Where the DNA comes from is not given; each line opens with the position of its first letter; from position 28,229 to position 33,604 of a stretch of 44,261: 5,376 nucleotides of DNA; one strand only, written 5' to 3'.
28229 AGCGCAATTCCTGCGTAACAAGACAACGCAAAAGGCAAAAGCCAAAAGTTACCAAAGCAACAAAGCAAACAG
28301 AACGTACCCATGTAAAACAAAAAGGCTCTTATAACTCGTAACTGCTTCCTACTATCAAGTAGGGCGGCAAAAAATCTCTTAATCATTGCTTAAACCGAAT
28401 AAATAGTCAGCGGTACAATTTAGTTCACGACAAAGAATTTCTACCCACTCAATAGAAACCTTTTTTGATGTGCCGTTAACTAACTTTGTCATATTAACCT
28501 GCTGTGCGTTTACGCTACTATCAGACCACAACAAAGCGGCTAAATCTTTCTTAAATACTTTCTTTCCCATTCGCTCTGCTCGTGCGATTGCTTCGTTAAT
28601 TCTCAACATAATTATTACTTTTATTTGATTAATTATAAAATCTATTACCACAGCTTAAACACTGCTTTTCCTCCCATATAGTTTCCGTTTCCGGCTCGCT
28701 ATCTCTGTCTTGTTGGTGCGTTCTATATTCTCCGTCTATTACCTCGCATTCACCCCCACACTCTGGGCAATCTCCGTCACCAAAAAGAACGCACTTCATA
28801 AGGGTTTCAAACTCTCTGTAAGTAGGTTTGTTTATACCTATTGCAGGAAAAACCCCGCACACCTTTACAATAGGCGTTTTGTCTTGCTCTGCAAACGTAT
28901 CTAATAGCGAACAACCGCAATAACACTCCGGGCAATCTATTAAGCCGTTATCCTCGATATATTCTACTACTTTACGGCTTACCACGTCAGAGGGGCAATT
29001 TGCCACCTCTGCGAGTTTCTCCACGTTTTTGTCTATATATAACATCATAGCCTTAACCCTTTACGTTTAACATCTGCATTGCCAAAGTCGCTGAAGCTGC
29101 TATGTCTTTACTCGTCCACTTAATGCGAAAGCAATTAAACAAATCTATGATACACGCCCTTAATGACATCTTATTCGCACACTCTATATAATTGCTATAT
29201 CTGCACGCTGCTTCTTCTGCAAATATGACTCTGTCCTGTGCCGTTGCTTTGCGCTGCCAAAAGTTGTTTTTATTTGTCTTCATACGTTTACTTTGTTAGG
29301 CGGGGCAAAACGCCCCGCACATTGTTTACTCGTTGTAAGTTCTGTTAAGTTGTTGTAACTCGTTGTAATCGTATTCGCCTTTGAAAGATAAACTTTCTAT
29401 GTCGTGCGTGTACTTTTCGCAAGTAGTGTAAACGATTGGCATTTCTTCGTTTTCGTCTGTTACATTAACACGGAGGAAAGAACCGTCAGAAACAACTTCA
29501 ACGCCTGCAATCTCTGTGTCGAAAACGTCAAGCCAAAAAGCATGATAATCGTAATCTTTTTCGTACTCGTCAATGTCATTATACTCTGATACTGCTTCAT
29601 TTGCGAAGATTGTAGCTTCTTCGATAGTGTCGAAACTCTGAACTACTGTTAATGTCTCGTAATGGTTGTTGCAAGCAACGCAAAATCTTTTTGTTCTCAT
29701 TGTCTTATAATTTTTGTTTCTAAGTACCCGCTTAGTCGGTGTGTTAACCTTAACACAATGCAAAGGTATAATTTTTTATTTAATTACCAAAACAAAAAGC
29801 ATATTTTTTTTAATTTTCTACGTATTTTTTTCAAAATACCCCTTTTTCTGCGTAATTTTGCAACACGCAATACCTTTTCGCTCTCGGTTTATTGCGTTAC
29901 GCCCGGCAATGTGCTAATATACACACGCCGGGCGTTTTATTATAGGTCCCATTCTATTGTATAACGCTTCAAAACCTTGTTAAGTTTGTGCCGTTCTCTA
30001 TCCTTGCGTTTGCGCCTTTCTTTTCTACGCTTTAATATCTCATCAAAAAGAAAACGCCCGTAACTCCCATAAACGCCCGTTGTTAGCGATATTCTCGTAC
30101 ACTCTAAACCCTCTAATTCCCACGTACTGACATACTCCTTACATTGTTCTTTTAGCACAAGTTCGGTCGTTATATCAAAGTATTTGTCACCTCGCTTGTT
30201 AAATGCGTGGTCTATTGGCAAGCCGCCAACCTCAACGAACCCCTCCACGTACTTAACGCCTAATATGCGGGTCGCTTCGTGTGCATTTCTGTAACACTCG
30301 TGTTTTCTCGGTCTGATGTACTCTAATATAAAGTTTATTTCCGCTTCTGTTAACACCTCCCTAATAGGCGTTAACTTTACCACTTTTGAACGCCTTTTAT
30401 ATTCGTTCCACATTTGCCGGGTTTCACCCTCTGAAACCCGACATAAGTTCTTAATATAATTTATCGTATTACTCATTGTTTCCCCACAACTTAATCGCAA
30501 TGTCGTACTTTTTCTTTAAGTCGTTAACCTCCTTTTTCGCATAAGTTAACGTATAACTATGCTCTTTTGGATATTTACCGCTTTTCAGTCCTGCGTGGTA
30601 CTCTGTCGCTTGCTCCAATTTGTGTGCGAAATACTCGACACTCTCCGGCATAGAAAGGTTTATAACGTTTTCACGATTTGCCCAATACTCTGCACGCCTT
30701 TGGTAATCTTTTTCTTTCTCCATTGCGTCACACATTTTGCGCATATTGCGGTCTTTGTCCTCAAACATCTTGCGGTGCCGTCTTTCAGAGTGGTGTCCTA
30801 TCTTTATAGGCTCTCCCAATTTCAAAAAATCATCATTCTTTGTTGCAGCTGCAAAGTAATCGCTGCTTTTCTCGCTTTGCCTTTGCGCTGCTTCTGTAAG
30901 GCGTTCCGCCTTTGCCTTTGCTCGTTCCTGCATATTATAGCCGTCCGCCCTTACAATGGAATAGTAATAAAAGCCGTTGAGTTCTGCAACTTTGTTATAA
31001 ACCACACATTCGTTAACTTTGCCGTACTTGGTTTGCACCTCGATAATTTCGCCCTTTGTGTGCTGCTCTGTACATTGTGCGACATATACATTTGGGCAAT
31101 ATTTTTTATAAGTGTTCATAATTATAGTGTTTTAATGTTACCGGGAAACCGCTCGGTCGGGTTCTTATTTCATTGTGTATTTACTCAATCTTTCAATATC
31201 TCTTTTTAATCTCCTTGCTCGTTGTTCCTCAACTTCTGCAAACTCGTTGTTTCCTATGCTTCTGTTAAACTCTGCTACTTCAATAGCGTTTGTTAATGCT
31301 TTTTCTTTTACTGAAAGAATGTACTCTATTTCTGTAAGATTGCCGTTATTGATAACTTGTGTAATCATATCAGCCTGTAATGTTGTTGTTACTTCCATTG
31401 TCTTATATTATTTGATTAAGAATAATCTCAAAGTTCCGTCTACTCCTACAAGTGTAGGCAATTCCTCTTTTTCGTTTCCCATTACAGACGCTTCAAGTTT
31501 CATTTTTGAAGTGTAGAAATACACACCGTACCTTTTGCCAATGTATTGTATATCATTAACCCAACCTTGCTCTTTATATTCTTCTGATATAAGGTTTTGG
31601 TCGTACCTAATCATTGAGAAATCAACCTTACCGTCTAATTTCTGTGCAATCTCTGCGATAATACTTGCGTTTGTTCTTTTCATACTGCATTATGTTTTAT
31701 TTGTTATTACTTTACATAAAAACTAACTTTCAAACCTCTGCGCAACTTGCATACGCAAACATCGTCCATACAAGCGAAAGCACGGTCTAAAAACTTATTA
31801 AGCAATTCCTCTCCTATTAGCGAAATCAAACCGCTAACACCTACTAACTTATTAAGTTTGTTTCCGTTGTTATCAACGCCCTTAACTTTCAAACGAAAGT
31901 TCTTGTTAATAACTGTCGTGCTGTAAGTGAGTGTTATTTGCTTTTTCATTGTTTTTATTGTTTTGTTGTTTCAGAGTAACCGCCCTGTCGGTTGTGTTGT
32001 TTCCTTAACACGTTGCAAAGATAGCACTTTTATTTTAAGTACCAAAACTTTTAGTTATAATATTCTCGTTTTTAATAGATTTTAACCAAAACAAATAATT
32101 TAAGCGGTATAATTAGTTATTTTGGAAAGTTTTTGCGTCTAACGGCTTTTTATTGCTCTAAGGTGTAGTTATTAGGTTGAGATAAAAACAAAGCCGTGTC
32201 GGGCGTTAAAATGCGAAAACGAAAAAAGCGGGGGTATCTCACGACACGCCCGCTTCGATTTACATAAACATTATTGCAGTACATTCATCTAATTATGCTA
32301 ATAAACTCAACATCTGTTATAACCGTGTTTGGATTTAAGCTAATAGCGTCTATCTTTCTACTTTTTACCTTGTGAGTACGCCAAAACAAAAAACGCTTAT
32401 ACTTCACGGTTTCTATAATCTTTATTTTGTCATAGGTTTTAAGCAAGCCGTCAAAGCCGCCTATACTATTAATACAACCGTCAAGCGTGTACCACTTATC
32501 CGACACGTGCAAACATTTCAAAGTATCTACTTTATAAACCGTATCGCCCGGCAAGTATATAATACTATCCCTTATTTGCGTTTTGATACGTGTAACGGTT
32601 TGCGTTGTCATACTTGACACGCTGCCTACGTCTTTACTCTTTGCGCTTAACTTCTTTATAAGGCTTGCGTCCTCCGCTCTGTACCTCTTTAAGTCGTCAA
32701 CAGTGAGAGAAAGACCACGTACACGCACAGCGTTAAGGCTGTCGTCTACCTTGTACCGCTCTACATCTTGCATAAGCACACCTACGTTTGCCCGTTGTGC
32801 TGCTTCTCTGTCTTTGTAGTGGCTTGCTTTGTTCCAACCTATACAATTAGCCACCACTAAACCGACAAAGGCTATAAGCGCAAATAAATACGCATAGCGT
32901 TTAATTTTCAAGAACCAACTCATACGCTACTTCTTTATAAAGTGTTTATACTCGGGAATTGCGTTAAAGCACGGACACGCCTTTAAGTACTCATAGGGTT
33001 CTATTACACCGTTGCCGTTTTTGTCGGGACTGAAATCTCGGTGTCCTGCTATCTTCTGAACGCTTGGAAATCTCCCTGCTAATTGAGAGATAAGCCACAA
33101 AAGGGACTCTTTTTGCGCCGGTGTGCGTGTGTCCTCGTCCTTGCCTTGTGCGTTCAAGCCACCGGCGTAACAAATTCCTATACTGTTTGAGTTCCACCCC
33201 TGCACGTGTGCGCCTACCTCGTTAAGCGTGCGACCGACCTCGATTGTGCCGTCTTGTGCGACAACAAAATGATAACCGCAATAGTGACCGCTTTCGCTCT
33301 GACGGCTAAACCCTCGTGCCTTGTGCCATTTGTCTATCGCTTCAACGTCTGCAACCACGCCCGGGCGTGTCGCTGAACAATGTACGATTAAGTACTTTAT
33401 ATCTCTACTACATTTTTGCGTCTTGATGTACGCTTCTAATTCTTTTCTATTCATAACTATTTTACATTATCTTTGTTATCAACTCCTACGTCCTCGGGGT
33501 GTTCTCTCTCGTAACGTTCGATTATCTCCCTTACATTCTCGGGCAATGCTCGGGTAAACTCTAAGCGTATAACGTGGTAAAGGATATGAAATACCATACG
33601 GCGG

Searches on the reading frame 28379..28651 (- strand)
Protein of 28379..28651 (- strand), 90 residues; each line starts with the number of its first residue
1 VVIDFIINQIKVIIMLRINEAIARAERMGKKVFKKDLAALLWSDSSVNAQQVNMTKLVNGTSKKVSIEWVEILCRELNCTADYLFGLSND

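Call 22: search_protein_families(library=phrogs, proteins=[window:28379-28651:-], max_evalue=0.001)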
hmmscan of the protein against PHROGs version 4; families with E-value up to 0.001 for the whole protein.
window:28379-28651:- (90 aa): 2 families
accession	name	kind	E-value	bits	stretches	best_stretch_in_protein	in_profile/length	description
phrog_7396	-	unknown function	1.3e-05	26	1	21-90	19-83/227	-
phrog_4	-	transcription regulation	0.0004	20.5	1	15-87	134-194/400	transcriptional repressor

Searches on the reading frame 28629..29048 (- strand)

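Call 22: search_protein_families(library=phrogs, proteins=[window:28629-29048:-], max_evalue=0.001)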
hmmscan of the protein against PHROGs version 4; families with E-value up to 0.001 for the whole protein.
window:28629-29048:- (139 aa): 1 family
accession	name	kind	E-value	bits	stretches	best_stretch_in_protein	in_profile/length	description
phrog_33979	-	unknown function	1.7e-05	26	1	84-135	75-127/131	-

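Call 75: search_protein_families(library=pfam, proteins=[window:28629-29048:-], max_evalue=0.05)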
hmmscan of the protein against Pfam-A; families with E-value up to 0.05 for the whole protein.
window:28629-29048:- (139 aa): 1 family
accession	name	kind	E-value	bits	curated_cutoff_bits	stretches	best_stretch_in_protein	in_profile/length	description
PF24042.1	DUF7351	-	0.023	14.9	31.2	1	85-138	60-105/177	Domain of unknown function (DUF7351)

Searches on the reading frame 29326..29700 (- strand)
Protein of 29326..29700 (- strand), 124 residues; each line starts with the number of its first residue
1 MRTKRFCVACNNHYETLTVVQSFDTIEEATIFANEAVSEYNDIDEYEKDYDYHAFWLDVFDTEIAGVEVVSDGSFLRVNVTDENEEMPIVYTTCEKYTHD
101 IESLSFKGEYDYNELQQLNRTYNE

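Call 22: search_protein_families(library=phrogs, proteins=[window:29326-29700:-], max_evalue=0.001)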
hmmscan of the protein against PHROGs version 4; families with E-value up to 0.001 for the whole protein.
window:29326-29700:- (124 aa): 0 families

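Call 75: search_protein_families(library=pfam, proteins=[window:29326-29700:-], max_evalue=0.05)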
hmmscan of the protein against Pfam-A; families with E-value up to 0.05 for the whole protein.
window:29326-29700:- (124 aa): 2 families
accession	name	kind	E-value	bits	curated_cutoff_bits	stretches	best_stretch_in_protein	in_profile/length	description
PF03524.21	CagX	-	0.019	15.2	34.2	1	20-106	94-170/198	Conjugal transfer protein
PF10653.15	Phage-A118_gp45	-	0.029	14.8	27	0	86-108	34-56/62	Protein gp45 of Bacteriophage A118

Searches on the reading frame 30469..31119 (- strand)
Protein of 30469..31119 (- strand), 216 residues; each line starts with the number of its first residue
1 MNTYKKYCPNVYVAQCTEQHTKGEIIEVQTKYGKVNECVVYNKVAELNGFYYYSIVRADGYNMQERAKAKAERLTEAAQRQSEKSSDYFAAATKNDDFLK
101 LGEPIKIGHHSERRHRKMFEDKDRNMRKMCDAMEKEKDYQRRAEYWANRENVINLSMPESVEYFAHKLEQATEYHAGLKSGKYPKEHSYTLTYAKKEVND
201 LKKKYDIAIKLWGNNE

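Call 22: search_protein_families(library=phrogs, proteins=[window:30469-31119:-], max_evalue=0.001)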
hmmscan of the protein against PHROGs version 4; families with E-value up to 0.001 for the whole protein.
window:30469-31119:- (216 aa): 2 families
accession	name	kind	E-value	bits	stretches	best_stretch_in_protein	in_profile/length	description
phrog_17519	-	unknown function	2.5e-93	312.6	1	1-213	1-213/213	-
phrog_6744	-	unknown function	3.6e-11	43.8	1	55-180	84-210/355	-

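Call 75: search_protein_families(library=pfam, proteins=[window:30469-31119:-], max_evalue=0.05)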
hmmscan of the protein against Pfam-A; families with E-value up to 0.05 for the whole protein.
window:30469-31119:- (216 aa): 1 family
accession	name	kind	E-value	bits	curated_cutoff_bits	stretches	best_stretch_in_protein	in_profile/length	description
PF12083.13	DUF3560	-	8.8e-34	116.7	27.2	1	62-182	1-120/124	Domain of unknown function (DUF3560)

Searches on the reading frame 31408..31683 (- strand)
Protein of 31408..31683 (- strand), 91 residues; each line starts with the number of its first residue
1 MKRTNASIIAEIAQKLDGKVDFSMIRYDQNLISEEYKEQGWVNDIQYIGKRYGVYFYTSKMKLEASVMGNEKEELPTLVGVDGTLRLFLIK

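Call 22: search_protein_families(library=phrogs, proteins=[window:31408-31683:-], max_evalue=0.001)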
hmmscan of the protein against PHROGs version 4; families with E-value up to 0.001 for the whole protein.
window:31408-31683:- (91 aa): 0 families

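Call 75: search_protein_families(library=pfam, proteins=[window:31408-31683:-], max_evalue=0.05)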
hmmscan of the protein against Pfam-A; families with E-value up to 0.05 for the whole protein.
window:31408-31683:- (91 aa): 1 family
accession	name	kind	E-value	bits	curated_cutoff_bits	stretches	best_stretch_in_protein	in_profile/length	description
PF06014.16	YqgQ-like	-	0.038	14.5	25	0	44-75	6-37/61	YqgQ-like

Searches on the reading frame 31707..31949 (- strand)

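Call 22: search_protein_families(library=phrogs, proteins=[window:31707-31949:-], max_evalue=0.001)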
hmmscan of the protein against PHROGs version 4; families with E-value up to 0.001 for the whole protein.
window:31707-31949:- (80 aa): 1 family
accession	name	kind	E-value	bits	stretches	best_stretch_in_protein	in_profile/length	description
phrog_32997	-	unknown function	2.6e-34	118.2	1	3-80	5-82/82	-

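Call 75: search_protein_families(library=pfam, proteins=[window:31707-31949:-], max_evalue=0.05)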
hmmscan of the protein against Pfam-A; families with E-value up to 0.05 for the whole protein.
window:31707-31949:- (80 aa): 0 families

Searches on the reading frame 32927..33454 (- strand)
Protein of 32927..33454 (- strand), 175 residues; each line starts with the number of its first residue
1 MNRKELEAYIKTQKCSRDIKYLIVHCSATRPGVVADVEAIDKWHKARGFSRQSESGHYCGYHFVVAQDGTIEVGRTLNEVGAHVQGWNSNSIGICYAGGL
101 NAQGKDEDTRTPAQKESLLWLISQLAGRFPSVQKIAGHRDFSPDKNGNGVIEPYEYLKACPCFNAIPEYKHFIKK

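Call 55: search_protein_families(library=phrogs, proteins=[window:32927-33454:-], max_evalue=0.001)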
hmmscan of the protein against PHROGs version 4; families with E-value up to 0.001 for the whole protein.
window:32927-33454:- (175 aa): 5 families
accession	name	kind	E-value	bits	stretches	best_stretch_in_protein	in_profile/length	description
phrog_822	-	lysis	1.3e-52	179.7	1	13-165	18-149/215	amidase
phrog_1493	-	lysis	3.5e-20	73.5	1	17-145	32-148/394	endolysin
phrog_21433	-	lysis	3.3e-15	57.5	1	17-175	5-160/174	endolysin; inhibits RNA polymerase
phrog_35436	-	lysis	1.9e-10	41.4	1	19-154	20-140/266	amidase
phrog_1794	-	lysis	1.9e-06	28.5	1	16-149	53-175/336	amidase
